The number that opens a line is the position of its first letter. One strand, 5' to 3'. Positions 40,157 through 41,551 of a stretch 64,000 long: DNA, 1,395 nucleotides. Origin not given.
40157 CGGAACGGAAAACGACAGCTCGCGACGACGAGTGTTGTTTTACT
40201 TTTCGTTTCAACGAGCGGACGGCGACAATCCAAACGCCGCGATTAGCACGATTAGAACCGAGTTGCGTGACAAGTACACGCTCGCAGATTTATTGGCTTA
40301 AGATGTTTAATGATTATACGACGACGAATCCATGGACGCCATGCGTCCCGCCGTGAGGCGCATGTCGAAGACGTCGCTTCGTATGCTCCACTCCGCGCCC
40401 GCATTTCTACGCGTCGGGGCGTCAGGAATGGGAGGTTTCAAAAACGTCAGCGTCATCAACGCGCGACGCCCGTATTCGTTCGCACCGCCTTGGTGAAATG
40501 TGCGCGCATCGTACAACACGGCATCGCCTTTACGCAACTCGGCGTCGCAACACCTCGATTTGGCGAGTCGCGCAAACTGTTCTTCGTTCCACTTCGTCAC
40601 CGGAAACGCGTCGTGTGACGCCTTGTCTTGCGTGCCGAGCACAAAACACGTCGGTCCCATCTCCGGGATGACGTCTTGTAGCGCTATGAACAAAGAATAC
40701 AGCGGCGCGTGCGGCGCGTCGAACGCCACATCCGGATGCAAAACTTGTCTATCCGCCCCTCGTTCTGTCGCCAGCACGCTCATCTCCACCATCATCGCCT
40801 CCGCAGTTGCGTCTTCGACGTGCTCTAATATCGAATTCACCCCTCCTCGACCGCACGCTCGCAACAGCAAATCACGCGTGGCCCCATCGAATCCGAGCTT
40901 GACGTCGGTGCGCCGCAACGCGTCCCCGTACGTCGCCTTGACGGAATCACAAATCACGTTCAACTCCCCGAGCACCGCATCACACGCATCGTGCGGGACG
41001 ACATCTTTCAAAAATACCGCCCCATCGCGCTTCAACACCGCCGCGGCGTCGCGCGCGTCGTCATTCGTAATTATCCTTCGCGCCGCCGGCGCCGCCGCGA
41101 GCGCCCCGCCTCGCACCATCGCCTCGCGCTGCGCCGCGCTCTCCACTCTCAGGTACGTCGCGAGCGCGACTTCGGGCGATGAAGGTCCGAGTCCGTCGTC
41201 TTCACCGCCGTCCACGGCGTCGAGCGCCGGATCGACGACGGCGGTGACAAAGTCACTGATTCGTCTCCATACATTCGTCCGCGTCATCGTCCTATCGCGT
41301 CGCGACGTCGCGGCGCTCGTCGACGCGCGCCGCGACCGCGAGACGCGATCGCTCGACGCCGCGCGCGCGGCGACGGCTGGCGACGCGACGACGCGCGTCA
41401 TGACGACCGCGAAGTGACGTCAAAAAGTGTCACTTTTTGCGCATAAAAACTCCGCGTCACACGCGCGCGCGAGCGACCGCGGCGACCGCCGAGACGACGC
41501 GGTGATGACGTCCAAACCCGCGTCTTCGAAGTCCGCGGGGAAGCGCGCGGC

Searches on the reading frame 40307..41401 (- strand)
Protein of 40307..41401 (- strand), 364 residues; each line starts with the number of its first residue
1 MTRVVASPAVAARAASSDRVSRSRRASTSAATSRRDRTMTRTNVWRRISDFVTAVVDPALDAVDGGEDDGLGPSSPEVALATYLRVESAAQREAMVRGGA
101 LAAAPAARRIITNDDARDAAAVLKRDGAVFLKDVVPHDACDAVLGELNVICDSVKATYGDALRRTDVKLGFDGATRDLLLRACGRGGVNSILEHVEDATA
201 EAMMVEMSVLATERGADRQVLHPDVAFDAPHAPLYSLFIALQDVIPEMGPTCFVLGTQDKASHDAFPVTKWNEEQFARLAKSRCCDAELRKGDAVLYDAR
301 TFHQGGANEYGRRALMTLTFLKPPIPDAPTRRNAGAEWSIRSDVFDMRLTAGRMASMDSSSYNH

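Call 3: search_protein_families(library=pfam, proteins=[window:40307-41401:-], max_evalue=0.1)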
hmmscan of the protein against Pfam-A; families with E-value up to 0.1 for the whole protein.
window:40307-41401:- (364 aa): 2 families
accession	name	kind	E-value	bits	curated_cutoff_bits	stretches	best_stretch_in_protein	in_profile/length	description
PF05721.19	PhyH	-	7.1e-14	53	22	1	124-308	2-205/213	Phytanoyl-CoA dioxygenase (PhyH)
PF17923.6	TetR_C_18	-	0.053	14.4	33.1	1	91-141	18-65/113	Tetracyclin repressor-like, C-terminal domain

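Call 4: search_protein_families(library=ncbifam, proteins=[window:40307-41401:-], max_evalue=0.1)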
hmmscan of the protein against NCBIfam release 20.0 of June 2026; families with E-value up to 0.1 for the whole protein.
window:40307-41401:- (364 aa): 0 families

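Call 9: find_encoding_contigs(protein=window:40307-41401:-, flank=10000, max_places=6)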
Protein window:40307-41401:- (364 aa): 24 contigs read that carry it; 6 places shown.
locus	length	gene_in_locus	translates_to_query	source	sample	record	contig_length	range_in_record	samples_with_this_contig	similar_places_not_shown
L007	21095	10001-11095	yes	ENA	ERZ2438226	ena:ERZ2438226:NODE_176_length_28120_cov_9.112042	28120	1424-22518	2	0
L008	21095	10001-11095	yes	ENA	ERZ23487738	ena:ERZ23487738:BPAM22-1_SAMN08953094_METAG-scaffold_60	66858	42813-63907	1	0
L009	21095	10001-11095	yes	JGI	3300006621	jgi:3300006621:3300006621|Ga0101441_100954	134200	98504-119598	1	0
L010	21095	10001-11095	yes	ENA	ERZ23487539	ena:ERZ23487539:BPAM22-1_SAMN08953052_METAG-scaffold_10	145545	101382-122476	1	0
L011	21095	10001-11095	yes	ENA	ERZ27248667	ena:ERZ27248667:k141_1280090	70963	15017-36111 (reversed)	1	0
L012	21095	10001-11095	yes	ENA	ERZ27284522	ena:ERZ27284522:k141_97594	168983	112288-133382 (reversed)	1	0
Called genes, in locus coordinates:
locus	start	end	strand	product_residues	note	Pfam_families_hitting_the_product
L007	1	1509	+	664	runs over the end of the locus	PF00069:Pkinase, PF07714:PK_Tyr_Ser-Thr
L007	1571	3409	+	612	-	-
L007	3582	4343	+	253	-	-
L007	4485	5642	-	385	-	PF00291:PALP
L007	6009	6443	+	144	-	PF04690:YABBY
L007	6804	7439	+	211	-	PF04438:zf-HIT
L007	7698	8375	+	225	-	-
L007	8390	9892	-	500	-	PF00856:SET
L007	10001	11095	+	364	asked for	PF05721:PhyH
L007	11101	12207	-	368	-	PF05721:PhyH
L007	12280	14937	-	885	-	PF11397:GlcNAc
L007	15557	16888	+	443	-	PF00481:PP2C, PF13672:PP2C_2 (weak)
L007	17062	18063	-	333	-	PF04193:PQ-loop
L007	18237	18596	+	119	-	-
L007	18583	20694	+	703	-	PF03109:ABC1, PF01636:APH (weak), PF27536:UbiB_helical (weak)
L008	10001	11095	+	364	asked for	PF05721:PhyH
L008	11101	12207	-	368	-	PF05721:PhyH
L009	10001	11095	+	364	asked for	PF05721:PhyH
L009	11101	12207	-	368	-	PF05721:PhyH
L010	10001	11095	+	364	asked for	PF05721:PhyH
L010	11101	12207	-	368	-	PF05721:PhyH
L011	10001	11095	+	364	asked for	PF05721:PhyH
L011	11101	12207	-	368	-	PF05721:PhyH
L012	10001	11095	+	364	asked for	PF05721:PhyH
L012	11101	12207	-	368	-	PF05721:PhyH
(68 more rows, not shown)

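Call 18: search_solved_structures(query=window:40307-41401:-, max_evalue=1)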
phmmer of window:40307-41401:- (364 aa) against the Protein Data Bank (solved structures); distinct sequences matched with E-value up to 1: 11.
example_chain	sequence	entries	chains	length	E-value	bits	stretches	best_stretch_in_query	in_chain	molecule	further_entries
9wyh_A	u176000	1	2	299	0.0016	21.1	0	105-148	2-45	Oxidoreductase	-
9otb_A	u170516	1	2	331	0.038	16.6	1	104-309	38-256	Dioxygenase swnH2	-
9m2m_A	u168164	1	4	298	0.21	14.1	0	105-158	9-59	Iron/alpha-ketoglutarate-dependent dioxygenase okaE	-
9j85_A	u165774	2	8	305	0.22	14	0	105-158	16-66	Alpha-ketoglutarate-dependent dioxygenase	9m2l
9uah_B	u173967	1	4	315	0.23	14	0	105-159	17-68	Iron/alpha-ketoglutarate-dependent dioxygenase okaE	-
9uab_A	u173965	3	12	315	0.27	13.8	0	105-155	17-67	Iron/alpha-ketoglutarate-dependent dioxygenase okaE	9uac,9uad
9uae_C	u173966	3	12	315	0.27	13.7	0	105-157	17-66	Iron/alpha-ketoglutarate-dependent dioxygenase okaE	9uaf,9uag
7wpy_A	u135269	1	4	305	0.3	13.6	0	286-314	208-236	Dioxygenase andA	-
8zyb_E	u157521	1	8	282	0.38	13.3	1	210-310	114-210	DhiD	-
5zm2_A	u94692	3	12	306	0.39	13.2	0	286-314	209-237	Dioxygenase andA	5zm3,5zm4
9osa_A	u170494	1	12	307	0.73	12.3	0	113-155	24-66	Dioxygenase swnH1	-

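Call 28: find_homologous_proteins(query=window:40307-41401:-, max_evalue=0.00001)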
Query window:40307-41401:- (364 aa): 63 proteins with E <= 0.00001 among 8000 candidates.
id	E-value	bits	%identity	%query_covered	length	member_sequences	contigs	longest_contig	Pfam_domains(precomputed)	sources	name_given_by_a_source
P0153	6.7e-234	793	99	100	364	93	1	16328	PF05721.20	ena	-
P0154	1.7e-154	532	74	90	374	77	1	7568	PF05721.20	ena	-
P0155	2.6e-151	522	72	90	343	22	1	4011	PF05721.20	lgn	-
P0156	4.9e-144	498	70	87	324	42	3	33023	PF05721.20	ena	-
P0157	4.1e-136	472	66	93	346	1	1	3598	PF05721.20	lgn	-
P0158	8.1e-135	468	66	88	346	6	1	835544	PF05721.20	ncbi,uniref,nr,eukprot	ncbi:Phytanoyl-CoA dioxygenase [Ostreococcus tauri]|uniref:Phytanoyl-CoA dioxygenase n=1 Tax=Ostreoc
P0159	1.2e-117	411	60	89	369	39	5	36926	PF05721.20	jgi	-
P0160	3.5e-102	360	53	88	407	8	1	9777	PF05721.20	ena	-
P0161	4.9e-102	360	54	89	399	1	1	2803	PF05721.20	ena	-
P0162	1.0e-101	359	54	88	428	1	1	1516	PF05721.20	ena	-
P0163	1.0e-101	359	54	88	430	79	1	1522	PF05721.20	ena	-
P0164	1.6e-101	358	54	88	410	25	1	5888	PF05721.20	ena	-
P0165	3.5e-101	357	54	87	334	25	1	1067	PF05721.20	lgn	-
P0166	1.2e-100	355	52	98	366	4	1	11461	PF05721.20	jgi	-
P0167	1.5e-99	352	54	87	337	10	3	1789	PF05721.20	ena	-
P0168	2.1e-92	328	47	93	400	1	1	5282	PF05721.20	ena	-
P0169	3.0e-92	328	51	87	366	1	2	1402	PF05721.20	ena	-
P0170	9.1e-91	323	48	89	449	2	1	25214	PF05721.20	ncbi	-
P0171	1.6e-90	322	47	91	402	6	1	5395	PF05721.20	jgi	jgi:hypothetical protein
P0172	2.2e-90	322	50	89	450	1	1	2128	PF05721.20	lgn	-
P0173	4.0e-90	321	49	93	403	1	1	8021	PF05721.20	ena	-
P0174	5.4e-90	320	46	93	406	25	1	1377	PF05721.20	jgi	jgi:hypothetical protein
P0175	6.0e-90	320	49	89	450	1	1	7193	PF05721.20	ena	-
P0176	6.5e-90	320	49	91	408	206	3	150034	PF05721.20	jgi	jgi:ectoine hydroxylase-related dioxygenase (phytanoyl-CoA dioxygenase family)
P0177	9.8e-90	319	49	89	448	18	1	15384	PF05721.20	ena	-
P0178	9.9e-90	319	49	89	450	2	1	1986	PF05721.20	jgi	jgi:ectoine hydroxylase-related dioxygenase (phytanoyl-CoA dioxygenase family)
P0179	9.9e-90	319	48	89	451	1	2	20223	PF05721.20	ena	-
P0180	9.9e-90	319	49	89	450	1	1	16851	PF05721.20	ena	-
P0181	1.0e-89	319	49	89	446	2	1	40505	PF05721.20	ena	-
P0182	1.1e-89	319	49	89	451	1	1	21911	PF05721.20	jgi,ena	-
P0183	1.1e-89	319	50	89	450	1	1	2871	PF05721.20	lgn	-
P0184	1.1e-89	319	49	89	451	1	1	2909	PF05721.20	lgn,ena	-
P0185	1.1e-89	319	49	89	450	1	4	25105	PF05721.20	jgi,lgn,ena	-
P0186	1.1e-89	319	49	89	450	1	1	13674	PF05721.20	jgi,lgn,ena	-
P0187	1.1e-89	319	49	89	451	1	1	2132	PF05721.20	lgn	-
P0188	1.2e-89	319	48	89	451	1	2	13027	PF05721.20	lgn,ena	-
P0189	1.3e-89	319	49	89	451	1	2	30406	PF05721.20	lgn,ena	-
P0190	1.3e-89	319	50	89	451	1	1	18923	PF05721.20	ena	-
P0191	1.4e-89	319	47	93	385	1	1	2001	PF05721.20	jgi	jgi:ectoine hydroxylase-related dioxygenase (phytanoyl-CoA dioxygenase family)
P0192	1.6e-89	319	49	89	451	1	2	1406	PF05721.20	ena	-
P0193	2.5e-89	318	49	89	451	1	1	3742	PF05721.20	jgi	-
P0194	2.5e-89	318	49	89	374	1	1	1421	PF05721.20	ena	-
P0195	2.8e-89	318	49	89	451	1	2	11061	PF05721.20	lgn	-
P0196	3.1e-89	318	64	64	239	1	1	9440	PF05721.20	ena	-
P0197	3.1e-89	318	49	89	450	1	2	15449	PF05721.20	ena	-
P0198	3.3e-89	318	49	89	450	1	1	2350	PF05721.20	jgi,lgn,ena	-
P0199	3.7e-89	318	49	89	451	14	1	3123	PF05721.20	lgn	-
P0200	3.7e-89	317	49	89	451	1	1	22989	PF05721.20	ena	-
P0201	3.7e-89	317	49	89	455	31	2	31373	PF05721.20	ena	-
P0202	3.8e-89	317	49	89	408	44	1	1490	PF05721.20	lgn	-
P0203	4.3e-89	317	49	89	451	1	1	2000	PF05721.20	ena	-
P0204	1.2e-88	316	45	98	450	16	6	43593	PF05721.20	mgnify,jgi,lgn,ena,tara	mgnify:CR=1 FL=1|tara:strand:- start:2447 stop:3799 length:1353 start_codon:yes stop_codon:yes gene_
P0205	7.8e-85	303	50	78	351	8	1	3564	PF05721.20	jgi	-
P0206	5.2e-84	301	50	78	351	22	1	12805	PF05721.20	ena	-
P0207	8.0e-83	297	48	84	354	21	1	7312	PF05721.20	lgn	-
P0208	1.4e-82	296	56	66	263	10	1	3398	PF05721.20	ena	-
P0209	1.3e-75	273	45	94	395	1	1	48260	PF05721.20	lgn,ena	-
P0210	2.5e-75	272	51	81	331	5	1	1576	PF05721.20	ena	-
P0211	2.4e-71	259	44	86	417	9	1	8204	PF05721.20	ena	-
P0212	1.6e-52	197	58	44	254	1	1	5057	PF05721.20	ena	-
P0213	4.0e-52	196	55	45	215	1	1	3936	PF05721.20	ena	-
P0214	5.4e-52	195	59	48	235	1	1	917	PF05721.20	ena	-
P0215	3.1e-48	183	38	84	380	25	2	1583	PF05721.20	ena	-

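Call 29: find_encoding_contigs(protein=P0158, flank=10000, max_places=2)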
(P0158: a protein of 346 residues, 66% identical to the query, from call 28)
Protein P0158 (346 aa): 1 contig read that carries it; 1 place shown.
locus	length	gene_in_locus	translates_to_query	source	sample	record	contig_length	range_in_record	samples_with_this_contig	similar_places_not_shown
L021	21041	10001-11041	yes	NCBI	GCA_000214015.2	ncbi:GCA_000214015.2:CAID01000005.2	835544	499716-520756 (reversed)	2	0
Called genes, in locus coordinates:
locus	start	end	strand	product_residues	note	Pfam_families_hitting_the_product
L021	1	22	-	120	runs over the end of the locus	PF01042:Ribonuc_L-PSP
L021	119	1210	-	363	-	PF00892:EamA (weak)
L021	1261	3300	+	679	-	-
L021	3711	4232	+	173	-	-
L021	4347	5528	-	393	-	PF00291:PALP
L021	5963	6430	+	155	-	PF04690:YABBY, PF00505:HMG_box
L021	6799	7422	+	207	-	PF04438:zf-HIT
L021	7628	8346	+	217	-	-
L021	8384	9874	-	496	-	PF00856:SET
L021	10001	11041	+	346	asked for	PF05721:PhyH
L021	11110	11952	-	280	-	PF05721:PhyH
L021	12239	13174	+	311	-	PF01738:DLH, PF00561:Abhydrolase_1 (faint)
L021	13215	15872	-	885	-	-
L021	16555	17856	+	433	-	PF00481:PP2C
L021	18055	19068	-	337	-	PF04193:PQ-loop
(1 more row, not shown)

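Call 30: find_encoding_contigs(protein=P0159, flank=10000, max_places=2)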
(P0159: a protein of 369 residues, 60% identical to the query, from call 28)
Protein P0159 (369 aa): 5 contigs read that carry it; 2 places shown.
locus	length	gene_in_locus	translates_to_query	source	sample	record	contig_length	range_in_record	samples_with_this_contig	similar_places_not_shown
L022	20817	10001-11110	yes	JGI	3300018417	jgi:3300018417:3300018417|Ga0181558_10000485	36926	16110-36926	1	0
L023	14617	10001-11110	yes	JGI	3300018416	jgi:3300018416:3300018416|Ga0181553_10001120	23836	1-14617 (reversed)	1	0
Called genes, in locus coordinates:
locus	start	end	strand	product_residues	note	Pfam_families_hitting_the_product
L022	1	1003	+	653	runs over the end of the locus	PF00553:CBM_2 (weak), PF00069:Pkinase, PF07714:PK_Tyr_Ser-Thr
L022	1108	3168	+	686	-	-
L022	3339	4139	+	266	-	-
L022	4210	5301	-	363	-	PF00291:PALP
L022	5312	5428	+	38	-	-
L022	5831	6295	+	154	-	PF04690:YABBY, PF00505:HMG_box, PF09011:HMG_box_2 (weak)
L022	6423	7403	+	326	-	PF04438:zf-HIT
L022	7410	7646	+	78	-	-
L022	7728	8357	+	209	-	-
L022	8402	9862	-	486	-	PF00856:SET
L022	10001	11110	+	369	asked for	PF05721:PhyH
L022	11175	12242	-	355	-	PF05721:PhyH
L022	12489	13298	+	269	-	PF01738:DLH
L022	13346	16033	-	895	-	PF07719:TPR_2 (faint), PF11397:GlcNAc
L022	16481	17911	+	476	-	PF00481:PP2C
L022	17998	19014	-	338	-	PF04193:PQ-loop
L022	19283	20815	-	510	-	?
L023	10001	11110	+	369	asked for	PF05721:PhyH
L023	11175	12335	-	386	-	PF05721:PhyH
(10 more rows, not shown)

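Call 31: find_encoding_contigs(protein=P0176, flank=10000, max_places=2)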
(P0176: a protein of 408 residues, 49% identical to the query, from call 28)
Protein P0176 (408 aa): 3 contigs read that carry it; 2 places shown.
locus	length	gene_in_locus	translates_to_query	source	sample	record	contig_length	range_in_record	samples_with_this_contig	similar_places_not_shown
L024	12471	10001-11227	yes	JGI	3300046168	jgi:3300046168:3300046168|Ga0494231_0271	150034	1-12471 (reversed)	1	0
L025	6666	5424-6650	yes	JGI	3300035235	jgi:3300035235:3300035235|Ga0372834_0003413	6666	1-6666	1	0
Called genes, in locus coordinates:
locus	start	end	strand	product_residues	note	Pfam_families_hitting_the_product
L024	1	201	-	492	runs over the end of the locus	PF07082:DUF1350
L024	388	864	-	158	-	PF00203:Ribosomal_S19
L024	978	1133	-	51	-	-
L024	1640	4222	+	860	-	PF04112:Mak10, PF25789:TPR_NAA35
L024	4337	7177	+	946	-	PF05721:PhyH (weak)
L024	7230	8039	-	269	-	-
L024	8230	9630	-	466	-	-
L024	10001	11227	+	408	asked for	PF05721:PhyH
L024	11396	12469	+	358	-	?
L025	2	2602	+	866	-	?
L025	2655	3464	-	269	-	-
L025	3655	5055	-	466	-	-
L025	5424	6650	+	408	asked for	PF05721:PhyH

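Call 40: list_cluster_members(proteins=[L024:388-864:-, L024:1640-4222:+, L017:931-3408:-, L017:8496-9404:-, L019:5482-6357:+, L019:18131-20989:+, L019:9178-9972:-, L013:16719-17912:+, L022:4210-5301:-, L016:10745-11941:+])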
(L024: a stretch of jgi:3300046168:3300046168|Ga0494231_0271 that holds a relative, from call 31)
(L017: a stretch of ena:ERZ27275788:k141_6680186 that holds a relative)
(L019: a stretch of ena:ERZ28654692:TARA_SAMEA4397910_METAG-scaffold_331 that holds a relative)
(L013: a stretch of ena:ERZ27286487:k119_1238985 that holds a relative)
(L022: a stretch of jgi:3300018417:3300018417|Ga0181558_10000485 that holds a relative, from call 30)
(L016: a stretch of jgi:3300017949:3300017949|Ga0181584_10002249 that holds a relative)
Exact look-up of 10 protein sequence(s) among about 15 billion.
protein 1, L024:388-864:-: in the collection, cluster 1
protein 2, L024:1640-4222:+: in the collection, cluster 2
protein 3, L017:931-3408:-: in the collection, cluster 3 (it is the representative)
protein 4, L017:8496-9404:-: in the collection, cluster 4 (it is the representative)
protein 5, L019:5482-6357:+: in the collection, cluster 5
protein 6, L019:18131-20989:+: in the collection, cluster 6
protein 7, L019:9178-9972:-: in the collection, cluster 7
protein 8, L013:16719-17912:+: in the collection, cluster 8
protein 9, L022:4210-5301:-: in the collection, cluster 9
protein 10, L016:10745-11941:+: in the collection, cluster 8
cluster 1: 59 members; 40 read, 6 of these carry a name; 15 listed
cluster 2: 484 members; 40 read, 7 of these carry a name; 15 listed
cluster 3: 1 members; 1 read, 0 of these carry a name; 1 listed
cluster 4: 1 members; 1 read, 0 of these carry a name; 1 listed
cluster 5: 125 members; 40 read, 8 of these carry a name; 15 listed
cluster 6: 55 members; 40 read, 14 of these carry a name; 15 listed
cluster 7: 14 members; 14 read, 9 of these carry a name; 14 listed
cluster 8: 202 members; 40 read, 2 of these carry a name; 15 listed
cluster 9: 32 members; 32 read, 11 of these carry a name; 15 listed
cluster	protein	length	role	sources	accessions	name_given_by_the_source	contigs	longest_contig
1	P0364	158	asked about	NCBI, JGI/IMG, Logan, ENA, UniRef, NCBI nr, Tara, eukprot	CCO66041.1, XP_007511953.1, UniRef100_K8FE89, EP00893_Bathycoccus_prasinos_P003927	40S ribosomal protein S15 [Bathycoccus prasinos] | small subunit ribosomal protein S15e | 40S ribosomal protein S15 n=1 Tax=Bathycoccus prasinos TaxID=41875 RepID=K8FE89_9CHLO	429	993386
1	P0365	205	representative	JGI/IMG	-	small subunit ribosomal protein S15e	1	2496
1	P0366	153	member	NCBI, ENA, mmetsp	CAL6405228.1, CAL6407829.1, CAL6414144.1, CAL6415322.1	unnamed protein product [Bathycoccus prasinos] | Transcript_3660/g.12294 ORF Transcript_3660/g.12294 Transcript_3660/m.12294 type:complete ...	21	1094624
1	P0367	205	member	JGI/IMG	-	small subunit ribosomal protein S15e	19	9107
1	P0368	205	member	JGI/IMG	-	small subunit ribosomal protein S15e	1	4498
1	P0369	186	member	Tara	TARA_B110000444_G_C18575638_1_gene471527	strand:- start:39 stop:599 length:561 start_codon:yes stop_codon:yes gene_type:complete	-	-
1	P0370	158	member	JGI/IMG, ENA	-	-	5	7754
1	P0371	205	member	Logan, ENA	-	-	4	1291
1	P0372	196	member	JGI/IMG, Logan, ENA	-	-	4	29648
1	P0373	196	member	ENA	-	-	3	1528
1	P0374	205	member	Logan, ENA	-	-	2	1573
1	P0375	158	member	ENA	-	-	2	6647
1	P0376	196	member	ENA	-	-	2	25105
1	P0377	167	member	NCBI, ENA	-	-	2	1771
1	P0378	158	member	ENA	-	-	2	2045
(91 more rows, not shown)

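Call 59: predict_structure(alignment_id=A4)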
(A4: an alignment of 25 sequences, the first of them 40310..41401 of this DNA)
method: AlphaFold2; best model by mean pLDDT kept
length: 364 residues; sequences in the alignment: 25
mean_pLDDT: 83.1   pTM: 0.81
mean pLDDT of the five models: 83.1, 81.7, 80.1, 77.5, 76.2
residues with pLDDT >= 90: 219; 70-90: 80; 50-70: 13; < 50: 52
segments of 3 or more residues with pLDDT < 50: 1-42, 65-71, 362-364
pLDDT, mean of each block of 10 residues (from residue 1): 39 34 37 38 79 91 52 70 91 89 89 95 96 97 97 95 96 96 88 86 94 92 91 93 87 95 85 93 93 97 90 94 88 79 95 83 44
secondary structure, 60 per line:
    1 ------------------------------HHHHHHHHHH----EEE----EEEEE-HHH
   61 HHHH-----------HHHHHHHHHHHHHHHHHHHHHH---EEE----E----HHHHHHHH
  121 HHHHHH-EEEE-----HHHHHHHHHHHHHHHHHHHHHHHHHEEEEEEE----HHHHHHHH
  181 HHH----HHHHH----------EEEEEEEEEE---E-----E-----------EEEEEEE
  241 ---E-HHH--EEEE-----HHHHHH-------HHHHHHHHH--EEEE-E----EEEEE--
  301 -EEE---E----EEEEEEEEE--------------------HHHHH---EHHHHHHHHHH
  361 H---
elements in order: H31-40 E45-47 E52-56 H58-64 H76-97 E101-103 H113-126 E128-131 H137-161 E162-168 H173-183 H188-192 E203-212 E234-240 E251-254 H260-265 H273-281 E284-287 E294-298 E302-304 E313-321 H342-346 H351-361

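Call 73: search_solved_structures(query=A4, max_evalue=0.01)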
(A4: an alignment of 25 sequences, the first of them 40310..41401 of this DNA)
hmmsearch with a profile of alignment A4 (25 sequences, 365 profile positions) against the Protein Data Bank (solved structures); distinct sequences matched with E-value up to 0.01: 25.
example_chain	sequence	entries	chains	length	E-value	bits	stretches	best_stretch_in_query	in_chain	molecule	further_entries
8zyb_E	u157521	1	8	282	7.6e-10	41.7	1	110-319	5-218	DhiD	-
9wyc_A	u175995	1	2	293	2.8e-06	29.9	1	236-319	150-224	Oxidoreductase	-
5zm2_A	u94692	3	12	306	1.7e-05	27.4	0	109-159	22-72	Dioxygenase andA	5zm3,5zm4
7wpy_A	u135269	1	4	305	1.8e-05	27.2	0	109-159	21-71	Dioxygenase andA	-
5ybt_A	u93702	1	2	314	5.4e-05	25.7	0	214-326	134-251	PrhA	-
5ybp_A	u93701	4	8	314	5.5e-05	25.7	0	214-326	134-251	PrhA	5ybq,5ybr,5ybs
9wyh_A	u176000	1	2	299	5.8e-05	25.6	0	261-322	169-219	Oxidoreductase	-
5ybm_A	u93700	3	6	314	0.00023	23.6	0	214-325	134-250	PrhA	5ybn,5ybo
5m0t_A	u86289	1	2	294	0.001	21.5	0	210-314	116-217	Alpha-ketoglutarate-dependent non-heme iron oxygenase EasH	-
7vbq_B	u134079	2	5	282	0.0013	21.2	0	242-315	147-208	Fe(II)/(alpha)ketoglutarate-dependent dioxygenase TlxI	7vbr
7vbq_A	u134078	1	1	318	0.0013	21.1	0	106-152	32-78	Fe(II)/(alpha)ketoglutarate-dependent dioxygenase TlxJ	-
9otb_A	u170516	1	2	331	0.0014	21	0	218-265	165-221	Dioxygenase swnH2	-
5ep9_A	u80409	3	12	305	0.0028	20.1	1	239-315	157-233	SnoN,Epimerase SnoN | SnoN,SnoN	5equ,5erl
9j85_A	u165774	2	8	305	0.0034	19.8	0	232-321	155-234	Alpha-ketoglutarate-dependent dioxygenase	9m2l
6k0e_B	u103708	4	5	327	0.0035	19.8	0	251-323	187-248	Iron/alpha-ketoglutarate-dependent dioxygenase asqJ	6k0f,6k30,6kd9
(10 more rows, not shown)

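Call 79: search_protein_families(library=pfam, proteins=[L024:11396-12469:+, L024:4337-7177:+], max_evalue=0.01)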
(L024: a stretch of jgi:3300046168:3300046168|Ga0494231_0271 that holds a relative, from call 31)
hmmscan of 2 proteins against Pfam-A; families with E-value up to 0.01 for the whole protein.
L024:11396-12469:+ (358 aa): 1 family
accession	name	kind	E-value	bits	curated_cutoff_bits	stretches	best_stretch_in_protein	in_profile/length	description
PF00390.24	malic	-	6.3e-67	225.4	23.1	1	187-357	2-174/182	Malic enzyme, N-terminal domain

L024:4337-7177:+ (946 aa): 1 family
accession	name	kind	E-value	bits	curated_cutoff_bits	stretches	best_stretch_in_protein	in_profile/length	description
PF05721.19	PhyH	-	1e-06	29.7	22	1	783-868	103-200/213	Phytanoyl-CoA dioxygenase (PhyH)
